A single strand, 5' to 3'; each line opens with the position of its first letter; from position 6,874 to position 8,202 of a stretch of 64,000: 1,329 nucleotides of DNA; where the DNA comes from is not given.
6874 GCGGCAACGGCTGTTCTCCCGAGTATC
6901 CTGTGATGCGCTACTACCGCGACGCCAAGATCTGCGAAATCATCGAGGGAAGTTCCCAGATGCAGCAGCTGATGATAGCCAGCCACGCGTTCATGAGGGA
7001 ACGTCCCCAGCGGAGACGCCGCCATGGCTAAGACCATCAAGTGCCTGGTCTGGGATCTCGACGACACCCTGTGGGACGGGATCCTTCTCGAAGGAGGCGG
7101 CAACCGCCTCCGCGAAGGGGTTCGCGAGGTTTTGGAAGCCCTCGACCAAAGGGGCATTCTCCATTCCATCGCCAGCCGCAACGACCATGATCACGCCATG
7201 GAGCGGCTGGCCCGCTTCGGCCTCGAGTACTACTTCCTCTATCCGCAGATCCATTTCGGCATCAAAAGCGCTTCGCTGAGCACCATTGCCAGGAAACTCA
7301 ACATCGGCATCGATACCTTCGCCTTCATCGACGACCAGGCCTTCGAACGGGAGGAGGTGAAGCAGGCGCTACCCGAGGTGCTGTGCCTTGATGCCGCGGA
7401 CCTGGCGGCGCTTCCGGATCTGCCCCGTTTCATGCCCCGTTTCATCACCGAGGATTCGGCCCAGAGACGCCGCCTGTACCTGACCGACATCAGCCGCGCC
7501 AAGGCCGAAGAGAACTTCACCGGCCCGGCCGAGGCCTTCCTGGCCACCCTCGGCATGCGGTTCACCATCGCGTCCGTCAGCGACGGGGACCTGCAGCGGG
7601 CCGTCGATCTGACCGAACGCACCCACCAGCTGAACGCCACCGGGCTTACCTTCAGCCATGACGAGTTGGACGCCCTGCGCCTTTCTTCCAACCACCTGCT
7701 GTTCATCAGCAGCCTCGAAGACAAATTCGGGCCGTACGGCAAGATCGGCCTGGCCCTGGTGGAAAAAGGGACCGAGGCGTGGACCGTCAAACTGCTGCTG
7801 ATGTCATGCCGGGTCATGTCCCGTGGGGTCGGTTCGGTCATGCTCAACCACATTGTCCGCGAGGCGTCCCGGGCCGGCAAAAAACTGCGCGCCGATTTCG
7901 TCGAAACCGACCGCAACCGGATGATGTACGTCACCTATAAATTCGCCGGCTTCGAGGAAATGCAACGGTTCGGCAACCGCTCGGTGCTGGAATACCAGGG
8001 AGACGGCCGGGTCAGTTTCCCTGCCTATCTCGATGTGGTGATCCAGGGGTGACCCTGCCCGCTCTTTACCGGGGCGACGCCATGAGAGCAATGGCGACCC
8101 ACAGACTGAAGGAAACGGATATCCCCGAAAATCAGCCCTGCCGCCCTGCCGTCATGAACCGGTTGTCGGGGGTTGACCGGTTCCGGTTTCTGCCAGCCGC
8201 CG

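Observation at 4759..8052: Complete FkbH/FkbK/FkbI/ACP cassette without an O-methyltransferase, implying a hydroxymalonyl-ACP (glycolate) unit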

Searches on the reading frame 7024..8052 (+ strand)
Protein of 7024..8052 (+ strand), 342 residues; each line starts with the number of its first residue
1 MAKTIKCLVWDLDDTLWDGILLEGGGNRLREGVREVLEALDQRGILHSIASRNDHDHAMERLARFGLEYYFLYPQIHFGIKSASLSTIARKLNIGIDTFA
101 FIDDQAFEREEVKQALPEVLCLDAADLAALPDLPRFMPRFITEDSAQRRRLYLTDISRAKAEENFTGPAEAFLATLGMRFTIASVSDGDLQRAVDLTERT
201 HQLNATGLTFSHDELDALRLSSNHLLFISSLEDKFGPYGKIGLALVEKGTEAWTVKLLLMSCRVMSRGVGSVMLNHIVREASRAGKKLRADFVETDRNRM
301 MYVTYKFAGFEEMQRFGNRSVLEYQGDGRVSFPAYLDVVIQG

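Call 3: search_protein_families(library=pfam, proteins=[window:7024-8052:+])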
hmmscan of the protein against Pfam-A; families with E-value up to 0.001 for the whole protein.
window:7024-8052:+ (342 aa): 3 families
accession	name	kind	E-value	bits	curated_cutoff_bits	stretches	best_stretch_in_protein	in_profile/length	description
PF00702.32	Hydrolase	-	3.4e-07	31.3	26.4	1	28-105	98-180/191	haloacid dehalogenase-like hydrolase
PF13419.12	HAD_2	-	0.00018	22.1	23.8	1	30-72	81-123/178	Haloacid dehalogenase-like hydrolase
PF12689.13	Acid_PPase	-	0.0002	21.7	27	0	29-114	46-142/169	Acid Phosphatase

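Call 5: search_protein_families(library=ncbifam, proteins=[window:7024-8052:+], max_evalue=0.001)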
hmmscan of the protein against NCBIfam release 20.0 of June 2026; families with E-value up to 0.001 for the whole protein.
window:7024-8052:+ (342 aa): 2 families
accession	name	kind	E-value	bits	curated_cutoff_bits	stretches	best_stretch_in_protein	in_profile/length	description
TIGR01686.1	FkbH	subfamily_domain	1.5e-79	267.5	146.65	1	4-312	2-321/323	FkbH domain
TIGR01681.1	HAD-SF-IIIC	subfamily_domain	2.1e-16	60.9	35.75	1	6-115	1-131/132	HAD-IIIC family phosphatase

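Call 8: find_encoding_contigs(protein=window:7024-8052:+, flank=10000, max_places=6)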
Protein window:7024-8052:+ (342 aa): 20 contigs read that carry it; 6 places shown.
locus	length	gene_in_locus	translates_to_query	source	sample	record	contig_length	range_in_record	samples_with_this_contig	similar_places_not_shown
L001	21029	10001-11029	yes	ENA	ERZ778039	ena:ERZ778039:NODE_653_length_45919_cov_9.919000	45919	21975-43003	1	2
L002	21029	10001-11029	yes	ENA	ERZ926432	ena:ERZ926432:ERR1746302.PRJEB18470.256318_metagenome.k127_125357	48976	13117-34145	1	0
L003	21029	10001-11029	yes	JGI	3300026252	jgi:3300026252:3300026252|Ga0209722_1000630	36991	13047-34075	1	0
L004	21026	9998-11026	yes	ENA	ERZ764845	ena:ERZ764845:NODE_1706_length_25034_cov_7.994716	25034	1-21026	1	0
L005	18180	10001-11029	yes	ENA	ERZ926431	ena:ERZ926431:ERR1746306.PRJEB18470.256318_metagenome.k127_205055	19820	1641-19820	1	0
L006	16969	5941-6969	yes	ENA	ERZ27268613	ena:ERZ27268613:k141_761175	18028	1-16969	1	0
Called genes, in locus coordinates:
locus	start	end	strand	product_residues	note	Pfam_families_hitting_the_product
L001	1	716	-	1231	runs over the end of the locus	PF00144:Beta-lactamase, PF03797:Autotransporter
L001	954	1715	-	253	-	PF05128:DUF697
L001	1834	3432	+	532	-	PF02321:OEP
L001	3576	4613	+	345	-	PF25917:BSH_RND, PF25885:HH_EMRA (faint), PF25876:HH_MFP_RND, PF25944:Beta-barrel_RND, PF25967:RND-MFP_C, PF25989:YknX_C (weak)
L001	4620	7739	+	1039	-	PF00873:ACR_tran, PF03176:MMPL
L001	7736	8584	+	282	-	PF02737:3HCDH_N, PF00725:3HCDH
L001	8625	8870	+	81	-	PF00550:PP-binding (weak)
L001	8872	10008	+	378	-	PF02771:Acyl-CoA_dh_N, PF02770:Acyl-CoA_dh_M, PF00441:Acyl-CoA_dh_1, PF08028:Acyl-CoA_dh_2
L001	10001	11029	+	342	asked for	PF00702:Hydrolase (faint)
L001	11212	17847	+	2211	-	PF00698:Acyl_transf_1, PF00550:PP-binding, PF00109:ketoacyl-synt, PF02801:Ketoacyl-synt_C, PF16197:KAsynt_C_assoc, PF22621:CurL-like_PKS_C, PF00698:Acyl_transf_1, PF21089:PKS_DH_N, +5 more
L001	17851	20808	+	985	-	PF00109:ketoacyl-synt, PF02801:Ketoacyl-synt_C, PF16197:KAsynt_C_assoc, PF22621:CurL-like_PKS_C (weak), PF00698:Acyl_transf_1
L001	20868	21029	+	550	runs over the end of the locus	PF00005:ABC_tran, PF02463:SMC_N (faint), PF13304:AAA_21 (weak)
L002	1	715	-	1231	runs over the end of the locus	PF00144:Beta-lactamase, PF03797:Autotransporter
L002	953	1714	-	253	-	PF05128:DUF697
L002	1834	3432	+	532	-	PF02321:OEP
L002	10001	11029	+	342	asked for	PF00702:Hydrolase (faint)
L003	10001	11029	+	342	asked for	PF00702:Hydrolase (faint)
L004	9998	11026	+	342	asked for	PF00702:Hydrolase (faint)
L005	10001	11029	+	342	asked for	PF00702:Hydrolase (faint)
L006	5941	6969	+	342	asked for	PF00702:Hydrolase (faint)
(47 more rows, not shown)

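Call 9: search_solved_structures(query=window:7024-8052:+, max_evalue=0.01, show_alignments=2)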
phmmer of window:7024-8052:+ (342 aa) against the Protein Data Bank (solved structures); distinct sequences matched with E-value up to 0.01: 3.
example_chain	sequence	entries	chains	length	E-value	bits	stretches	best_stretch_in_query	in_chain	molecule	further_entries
3slr_A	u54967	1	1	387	4.5e-10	42.9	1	3-120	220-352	uncharacterized protein BF1531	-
2wm8_A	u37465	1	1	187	0.0012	21.8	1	24-111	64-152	MAGNESIUM-DEPENDENT PHOSPHATASE 1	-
3n1u_A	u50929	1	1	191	0.0018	21.2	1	2-109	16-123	Hydrolase, HAD superfamily, subfamily III A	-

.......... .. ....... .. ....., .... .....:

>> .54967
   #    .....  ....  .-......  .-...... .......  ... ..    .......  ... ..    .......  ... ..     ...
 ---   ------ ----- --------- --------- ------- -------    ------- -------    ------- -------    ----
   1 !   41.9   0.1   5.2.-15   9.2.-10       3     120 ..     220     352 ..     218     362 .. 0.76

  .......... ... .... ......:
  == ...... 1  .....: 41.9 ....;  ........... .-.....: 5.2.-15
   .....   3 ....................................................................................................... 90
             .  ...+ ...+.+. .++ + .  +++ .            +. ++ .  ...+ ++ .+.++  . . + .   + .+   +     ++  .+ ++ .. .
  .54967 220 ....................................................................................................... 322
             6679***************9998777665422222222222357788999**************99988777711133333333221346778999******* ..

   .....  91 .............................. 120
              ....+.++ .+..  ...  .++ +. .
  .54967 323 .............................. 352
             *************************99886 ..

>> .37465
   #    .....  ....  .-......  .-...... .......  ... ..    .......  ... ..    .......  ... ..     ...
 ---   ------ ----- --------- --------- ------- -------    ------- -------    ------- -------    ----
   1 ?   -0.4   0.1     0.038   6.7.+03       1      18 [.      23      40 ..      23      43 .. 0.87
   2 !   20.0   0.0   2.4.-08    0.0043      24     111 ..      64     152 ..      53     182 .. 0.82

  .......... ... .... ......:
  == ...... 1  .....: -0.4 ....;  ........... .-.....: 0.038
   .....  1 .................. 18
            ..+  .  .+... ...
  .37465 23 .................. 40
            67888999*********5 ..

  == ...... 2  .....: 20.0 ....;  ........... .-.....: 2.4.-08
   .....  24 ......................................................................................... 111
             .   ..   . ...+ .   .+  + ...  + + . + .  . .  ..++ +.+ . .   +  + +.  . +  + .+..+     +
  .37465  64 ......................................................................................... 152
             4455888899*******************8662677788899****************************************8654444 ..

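Call 12: find_homologous_proteins(query=window:7024-8052:+, max_evalue=1e-10)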
Query window:7024-8052:+ (342 aa): 6382 proteins with E <= 1e-10 among 8000 candidates; the best 120 are listed.
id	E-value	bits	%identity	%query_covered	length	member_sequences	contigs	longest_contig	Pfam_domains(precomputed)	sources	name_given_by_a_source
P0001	2.4e-224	762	100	100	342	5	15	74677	PF00702.33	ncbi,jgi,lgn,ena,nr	ncbi:MAG: HAD-IIIC family phosphatase [Deltaproteobacteria bacterium]|nr:HAD-IIIC family phosphatase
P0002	7.1e-191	652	84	100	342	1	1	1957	PF00702.33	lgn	-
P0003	1.2e-182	625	81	99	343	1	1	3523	PF13419.13,PF12689.14,PF00702.33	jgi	-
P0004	2.2e-180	617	81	99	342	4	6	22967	PF12689.14,PF00702.33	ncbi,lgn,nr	ncbi:MAG: HAD-IIIC family phosphatase [Deltaproteobacteria bacterium]|nr:HAD-IIIC family phosphatase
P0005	1.0e-176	605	79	99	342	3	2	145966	PF00702.33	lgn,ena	-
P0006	4.1e-175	600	78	99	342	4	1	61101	PF00702.33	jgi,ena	-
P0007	3.0e-172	591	77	99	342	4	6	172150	PF00702.33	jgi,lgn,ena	jgi:FkbH-like protein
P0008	1.1e-166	573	75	99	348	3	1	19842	PF12689.14,PF00702.33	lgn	-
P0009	1.1e-149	517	69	100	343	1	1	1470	-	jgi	jgi:FkbH-like protein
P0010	1.9e-149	516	69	99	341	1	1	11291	PF00702.33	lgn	-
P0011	2.5e-147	509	67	99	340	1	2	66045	PF13419.13,PF12689.14,PF00702.33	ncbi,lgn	-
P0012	1.9e-146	506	68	99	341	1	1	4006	PF00702.33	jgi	jgi:FkbH-like protein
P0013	9.3e-146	504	67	100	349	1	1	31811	-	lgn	-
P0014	1.4e-144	500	68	99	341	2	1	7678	-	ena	-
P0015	1.5e-144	500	66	99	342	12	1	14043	PF00702.33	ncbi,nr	ncbi:MAG: HAD-IIIC family phosphatase [Rhodospirillaceae bacterium]|nr:HAD-IIIC family phosphatase [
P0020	7.7e-142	491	66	99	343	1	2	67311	PF00702.33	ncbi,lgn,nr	ncbi:hypothetical protein FACS1894116_10430 [Betaproteobacteria bacterium]|nr:hypothetical protein F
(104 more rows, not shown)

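Call 19: search_dna_similar(query=window:7024-8052:+, collection=plasmids, mode=protein, max_rows=40, max_evalue=1e-10)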
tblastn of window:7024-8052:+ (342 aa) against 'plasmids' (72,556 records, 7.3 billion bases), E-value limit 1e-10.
Records with a match: 206; places in all: 207; records where one place covers at least 80% of the query: 169.
Best place of each record, by identity: 60-80% 9; <60% 197.
By first word of the organism name: Bacillus 67; Sinorhizobium 40; Streptomyces 37; Ralstonia 15; Clostridium 13; Rhizobium 5; Streptantibioticus 2; Nostoc 2; Methylosinus 2; Komagataeibacter 2; and 20 more.
By predicted mobility (MOB-suite, as given by PLSDB): non-mobilizable 129; mobilizable 71; conjugative 6.
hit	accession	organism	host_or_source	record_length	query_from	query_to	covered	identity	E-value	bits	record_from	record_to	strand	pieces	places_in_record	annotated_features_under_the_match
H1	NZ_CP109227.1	Streptomyces albidoflavus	-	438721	3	338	98%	62.2%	2e-118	383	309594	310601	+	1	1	HAD-IIIC family phosphatase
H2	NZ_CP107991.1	Streptomyces canus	-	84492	4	341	99%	61.5%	1e-119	386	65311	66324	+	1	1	HAD-IIIC family phosphatase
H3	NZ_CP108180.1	Streptomyces canus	-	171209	4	341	99%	61.5%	1e-119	386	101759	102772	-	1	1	HAD-IIIC family phosphatase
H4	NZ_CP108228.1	Streptomyces canus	-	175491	4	341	99%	61.5%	1e-119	386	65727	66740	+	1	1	HAD-IIIC family phosphatase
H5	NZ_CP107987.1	Streptomyces canus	-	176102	4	341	99%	61.5%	1e-119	386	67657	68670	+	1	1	HAD-IIIC family phosphatase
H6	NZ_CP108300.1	Streptomyces canus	-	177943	4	341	99%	61.5%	1e-119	386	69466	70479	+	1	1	HAD-IIIC family phosphatase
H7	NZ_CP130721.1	Streptomyces sp. NBC_01296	-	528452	6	342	99%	60.5%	3e-119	385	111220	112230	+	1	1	HAD-IIIC family phosphatase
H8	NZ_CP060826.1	Streptomyces genisteinicus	whole organism,leaf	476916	4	341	99%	60.1%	2e-117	380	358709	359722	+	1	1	HAD-IIIC family phosphatase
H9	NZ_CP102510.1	Streptomyces sp. NBC_00162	bacterial isolate,soil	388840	5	340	98%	60.1%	2e-118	382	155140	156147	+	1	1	HAD-IIIC family phosphatase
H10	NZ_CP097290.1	Streptomyces durmitorensis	whole organism,soil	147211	4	341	99%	59.8%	9e-116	375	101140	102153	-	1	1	HAD-IIIC family phosphatase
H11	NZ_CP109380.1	Streptomyces sp. NBC_01546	-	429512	5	340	98%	59.8%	7e-118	381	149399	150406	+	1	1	HAD-IIIC family phosphatase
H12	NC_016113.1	Streptantibioticus cattleyicolor NRRL 8057 = DSM 46488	-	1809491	5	340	98%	58.6%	6e-113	367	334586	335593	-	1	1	none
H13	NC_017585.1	Streptantibioticus cattleyicolor NRRL 8057 = DSM 46488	-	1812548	5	340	98%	58.6%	6e-113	367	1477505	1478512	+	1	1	none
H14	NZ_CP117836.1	Alkalihalophilus pseudofirmus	cell culture,soil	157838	3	342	99%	57.9%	4e-122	393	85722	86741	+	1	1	HAD-IIIC family phosphatase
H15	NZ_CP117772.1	Nostoc sp. UHCC 0926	whole organism,lichen surface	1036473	3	340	99%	56.2%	1e-110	360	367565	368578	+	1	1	none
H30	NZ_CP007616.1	Bacillus thuringiensis serovar kurstaki str. YBT-1520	-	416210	1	338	99%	50.9%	9e-97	320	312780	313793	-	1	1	HAD-IIIC family phosphatase | cyclic peptide export ABC transporter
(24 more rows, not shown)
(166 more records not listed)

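Call 20: get_annotated_region(hit=H30, flank=20000)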
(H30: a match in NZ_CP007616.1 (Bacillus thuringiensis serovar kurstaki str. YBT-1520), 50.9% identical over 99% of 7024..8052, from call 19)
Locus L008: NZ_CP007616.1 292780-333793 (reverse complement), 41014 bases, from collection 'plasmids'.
description: Bacillus thuringiensis serovar kurstaki str. YBT-1520 plasmid pBMB400, complete sequence
organism: Bacillus thuringiensis serovar kurstaki str. YBT-1520 (NCBI taxid 570416)
taxonomy: Bacteria; Bacillota; Bacilli; Bacillales; Bacillaceae; Bacillus; Bacillus thuringiensis; Bacillus thuringiensis serovar kurstaki str. YBT-1520
host: -; source: -; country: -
typing (MOB-suite, as given by PLSDB): non-mobilizable; replicon rep_cluster_125,rep_cluster_1721; mating-pair formation MPF_T
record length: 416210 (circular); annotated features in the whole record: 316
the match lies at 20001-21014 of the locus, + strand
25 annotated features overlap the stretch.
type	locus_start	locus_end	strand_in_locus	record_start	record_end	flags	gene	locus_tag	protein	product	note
CDS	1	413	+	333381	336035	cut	-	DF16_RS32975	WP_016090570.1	condensation domain-containing protein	-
CDS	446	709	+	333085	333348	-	-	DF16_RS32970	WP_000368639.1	phosphopantetheine-binding protein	-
CDS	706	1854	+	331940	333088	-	-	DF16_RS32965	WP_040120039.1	acyl-CoA dehydrogenase family protein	-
CDS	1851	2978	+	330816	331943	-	-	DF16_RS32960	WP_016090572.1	GNAT family N-acetyltransferase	-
CDS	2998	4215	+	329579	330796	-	-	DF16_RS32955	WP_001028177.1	ACP S-malonyltransferase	GO:0006633 - fatty acid biosynthetic process [Evidence IEA]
CDS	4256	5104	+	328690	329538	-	-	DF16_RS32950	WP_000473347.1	3-hydroxyacyl-CoA dehydrogenase family protein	-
CDS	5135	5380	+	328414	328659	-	-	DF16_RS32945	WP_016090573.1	phosphopantetheine-binding protein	-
CDS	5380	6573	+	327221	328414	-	-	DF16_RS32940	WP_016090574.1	acyl-CoA dehydrogenase family protein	-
CDS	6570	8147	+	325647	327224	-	zmaJ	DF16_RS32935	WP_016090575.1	zwittermicin A synthase ZmaJ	-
CDS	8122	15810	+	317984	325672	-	-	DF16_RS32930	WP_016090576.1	hybrid non-ribosomal peptide synthetase/type I polyketide synthase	-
CDS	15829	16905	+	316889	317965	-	-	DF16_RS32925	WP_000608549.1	LLM class flavin-dependent oxidoreductase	-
CDS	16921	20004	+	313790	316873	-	-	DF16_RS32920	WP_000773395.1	cyclic peptide export ABC transporter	GO:0015833 - peptide transport [Evidence IEA]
CDS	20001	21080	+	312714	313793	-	-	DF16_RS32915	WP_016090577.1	HAD-IIIC family phosphatase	-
CDS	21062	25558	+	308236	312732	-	-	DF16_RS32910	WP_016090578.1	non-ribosomal peptide synthetase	-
CDS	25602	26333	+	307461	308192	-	-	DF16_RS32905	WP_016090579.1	alpha/beta fold hydrolase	-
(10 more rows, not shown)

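Call 21: get_annotated_region(hit=H2, flank=15000)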
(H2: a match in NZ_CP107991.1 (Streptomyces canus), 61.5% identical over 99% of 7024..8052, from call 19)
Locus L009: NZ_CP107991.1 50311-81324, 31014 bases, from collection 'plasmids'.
description: Streptomyces canus strain NBC 00349 plasmid unnamed2, complete sequence
organism: Streptomyces canus (NCBI taxid 58343)
taxonomy: Bacteria; Actinomycetota; Actinomycetes; Kitasatosporales; Streptomycetaceae; Streptomyces; Streptomyces canus
host: -; source: -; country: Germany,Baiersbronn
typing (MOB-suite, as given by PLSDB): non-mobilizable; replicon rep_cluster_1974
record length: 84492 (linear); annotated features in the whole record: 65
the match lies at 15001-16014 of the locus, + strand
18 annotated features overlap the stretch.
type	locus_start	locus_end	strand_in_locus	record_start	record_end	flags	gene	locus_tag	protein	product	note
CDS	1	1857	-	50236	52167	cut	-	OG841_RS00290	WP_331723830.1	acyl-CoA dehydrogenase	GO:0006635 - fatty acid beta-oxidation [Evidence IEA]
CDS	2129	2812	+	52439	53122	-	-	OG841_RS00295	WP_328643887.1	ScbR family autoregulator-binding transcription factor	-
CDS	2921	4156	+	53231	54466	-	-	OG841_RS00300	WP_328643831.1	cytochrome P450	-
CDS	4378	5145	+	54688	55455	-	-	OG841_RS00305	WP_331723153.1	alpha/beta fold hydrolase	-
CDS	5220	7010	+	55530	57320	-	-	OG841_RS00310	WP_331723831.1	acyl-CoA dehydrogenase family protein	-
CDS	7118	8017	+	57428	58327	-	-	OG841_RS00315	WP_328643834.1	4'-phosphopantetheinyl transferase superfamily protein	-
CDS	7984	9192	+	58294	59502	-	metK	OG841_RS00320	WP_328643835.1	methionine adenosyltransferase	GO:0006556 - S-adenosylmethionine biosynthetic process [Evidence IEA]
CDS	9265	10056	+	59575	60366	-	-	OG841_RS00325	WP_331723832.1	alpha/beta fold hydrolase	-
CDS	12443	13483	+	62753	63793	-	-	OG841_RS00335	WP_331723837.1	3-hydroxyacyl-CoA dehydrogenase NAD-binding domain-containing protein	GO:0006631 - fatty acid metabolic process [Evidence IEA]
CDS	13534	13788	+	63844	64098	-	-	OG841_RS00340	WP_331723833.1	phosphopantetheine-binding protein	-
CDS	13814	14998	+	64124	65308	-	-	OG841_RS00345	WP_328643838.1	acyl-CoA dehydrogenase family protein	-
CDS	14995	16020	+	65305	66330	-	-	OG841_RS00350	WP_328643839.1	HAD-IIIC family phosphatase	-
CDS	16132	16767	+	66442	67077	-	-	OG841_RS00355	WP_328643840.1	hypothetical protein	-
CDS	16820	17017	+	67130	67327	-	-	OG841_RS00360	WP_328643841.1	hypothetical protein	-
CDS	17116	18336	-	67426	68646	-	-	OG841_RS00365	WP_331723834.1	cytochrome P450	-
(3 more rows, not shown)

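Call 22: find_encoding_contigs(protein=P0007, flank=10000, max_places=1)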
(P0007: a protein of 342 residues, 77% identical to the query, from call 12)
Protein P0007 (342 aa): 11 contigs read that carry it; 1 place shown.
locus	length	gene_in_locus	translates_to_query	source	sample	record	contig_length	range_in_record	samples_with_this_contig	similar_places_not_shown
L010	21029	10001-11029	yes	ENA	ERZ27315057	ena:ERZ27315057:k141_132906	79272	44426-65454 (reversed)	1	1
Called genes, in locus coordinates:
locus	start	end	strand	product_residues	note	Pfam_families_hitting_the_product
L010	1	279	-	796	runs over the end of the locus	PF07690:MFS_1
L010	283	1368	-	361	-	PF04392:ABC_sub_bind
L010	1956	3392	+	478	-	PF02321:OEP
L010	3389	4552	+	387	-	PF25919:BSH_CusB (faint), PF25917:BSH_RND, PF25876:HH_MFP_RND, PF25885:HH_EMRA (weak), PF25944:Beta-barrel_RND, PF25967:RND-MFP_C, PF25989:YknX_C (weak)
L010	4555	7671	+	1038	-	PF00873:ACR_tran, PF03176:MMPL (faint)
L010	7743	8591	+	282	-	PF02737:3HCDH_N, PF00725:3HCDH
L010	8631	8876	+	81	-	PF00550:PP-binding (weak)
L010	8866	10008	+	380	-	PF02771:Acyl-CoA_dh_N, PF02770:Acyl-CoA_dh_M, PF00441:Acyl-CoA_dh_1, PF08028:Acyl-CoA_dh_2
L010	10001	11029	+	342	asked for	PF00702:Hydrolase (weak)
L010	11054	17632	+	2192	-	PF00698:Acyl_transf_1, PF00550:PP-binding, PF00109:ketoacyl-synt, PF02801:Ketoacyl-synt_C, PF00698:Acyl_transf_1, PF21089:PKS_DH_N, PF14765:PS-DH, PF00106:adh_short, +5 more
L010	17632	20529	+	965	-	PF00109:ketoacyl-synt, PF02801:Ketoacyl-synt_C, PF16197:KAsynt_C_assoc, PF00698:Acyl_transf_1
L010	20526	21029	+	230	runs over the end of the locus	PF00561:Abhydrolase_1, PF00975:Thioesterase, PF12146:Hydrolase_4, PF12697:Abhydrolase_6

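Call 23: find_encoding_contigs(protein=P0011, flank=10000, max_places=1)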
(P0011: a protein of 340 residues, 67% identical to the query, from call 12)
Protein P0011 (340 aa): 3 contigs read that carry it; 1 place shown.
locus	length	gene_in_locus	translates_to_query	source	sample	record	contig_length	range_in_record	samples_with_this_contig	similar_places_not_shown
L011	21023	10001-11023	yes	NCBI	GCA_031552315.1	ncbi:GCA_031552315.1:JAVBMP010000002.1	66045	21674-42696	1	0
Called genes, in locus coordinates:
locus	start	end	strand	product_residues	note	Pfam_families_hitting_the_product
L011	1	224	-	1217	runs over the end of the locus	PF00144:Beta-lactamase, PF03797:Autotransporter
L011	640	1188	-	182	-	PF05128:DUF697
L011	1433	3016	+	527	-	PF02321:OEP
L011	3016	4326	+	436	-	PF25917:BSH_RND, PF25876:HH_MFP_RND, PF25944:Beta-barrel_RND (weak), PF25967:RND-MFP_C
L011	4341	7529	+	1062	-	PF00873:ACR_tran, PF03176:MMPL (weak)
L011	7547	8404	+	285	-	PF02737:3HCDH_N, PF00725:3HCDH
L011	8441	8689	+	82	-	PF00550:PP-binding (weak)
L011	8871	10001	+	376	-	PF02771:Acyl-CoA_dh_N, PF02770:Acyl-CoA_dh_M, PF00441:Acyl-CoA_dh_1, PF08028:Acyl-CoA_dh_2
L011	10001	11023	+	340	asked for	PF12689:Acid_PPase (faint), PF00702:Hydrolase (weak), PF13419:HAD_2 (weak)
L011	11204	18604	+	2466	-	PF00698:Acyl_transf_1, PF00550:PP-binding, PF00109:ketoacyl-synt, PF02801:Ketoacyl-synt_C, PF00698:Acyl_transf_1, PF21089:PKS_DH_N, PF14765:PS-DH, PF00106:adh_short, +4 more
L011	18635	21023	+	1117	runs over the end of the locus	PF00109:ketoacyl-synt, PF02801:Ketoacyl-synt_C, PF00698:Acyl_transf_1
